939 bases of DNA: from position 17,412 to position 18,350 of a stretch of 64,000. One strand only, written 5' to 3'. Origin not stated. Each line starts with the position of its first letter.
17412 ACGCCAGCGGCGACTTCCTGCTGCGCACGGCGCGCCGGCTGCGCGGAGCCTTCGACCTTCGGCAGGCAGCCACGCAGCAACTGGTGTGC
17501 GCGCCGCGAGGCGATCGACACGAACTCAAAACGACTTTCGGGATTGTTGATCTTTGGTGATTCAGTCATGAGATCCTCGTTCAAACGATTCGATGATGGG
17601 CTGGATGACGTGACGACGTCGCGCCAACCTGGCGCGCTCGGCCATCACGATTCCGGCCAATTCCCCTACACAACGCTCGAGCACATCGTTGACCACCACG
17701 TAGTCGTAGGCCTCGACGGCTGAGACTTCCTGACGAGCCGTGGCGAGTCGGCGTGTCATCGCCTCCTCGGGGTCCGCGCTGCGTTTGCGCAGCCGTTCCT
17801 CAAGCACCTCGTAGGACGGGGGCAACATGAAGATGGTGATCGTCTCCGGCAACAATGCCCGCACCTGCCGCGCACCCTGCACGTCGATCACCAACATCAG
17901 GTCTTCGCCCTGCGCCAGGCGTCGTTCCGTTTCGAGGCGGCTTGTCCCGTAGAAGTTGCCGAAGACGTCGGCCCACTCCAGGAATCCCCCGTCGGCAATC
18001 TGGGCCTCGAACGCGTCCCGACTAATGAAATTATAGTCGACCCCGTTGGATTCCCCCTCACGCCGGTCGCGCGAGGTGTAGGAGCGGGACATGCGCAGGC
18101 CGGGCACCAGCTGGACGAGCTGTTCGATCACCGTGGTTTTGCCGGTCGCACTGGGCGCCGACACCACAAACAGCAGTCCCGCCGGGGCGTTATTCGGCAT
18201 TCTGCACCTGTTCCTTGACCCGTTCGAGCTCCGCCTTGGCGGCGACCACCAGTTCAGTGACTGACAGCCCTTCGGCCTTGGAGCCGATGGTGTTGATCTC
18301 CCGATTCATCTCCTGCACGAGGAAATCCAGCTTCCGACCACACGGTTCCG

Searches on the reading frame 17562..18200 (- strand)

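Call 105: search_protein_families(library=pfam, proteins=[window:17562-18200:-], max_evalue=0.001)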
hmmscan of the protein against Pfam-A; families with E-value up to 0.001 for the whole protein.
window:17562-18200:- (212 aa): 2 families
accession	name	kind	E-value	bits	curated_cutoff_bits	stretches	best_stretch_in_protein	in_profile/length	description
PF00625.27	Guanylate_kin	-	7.9e-40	136.9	25.2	1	11-186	5-180/182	Guanylate kinase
PF13671.12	AAA_33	-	0.00019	22.2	27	1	16-159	7-140/143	AAA domain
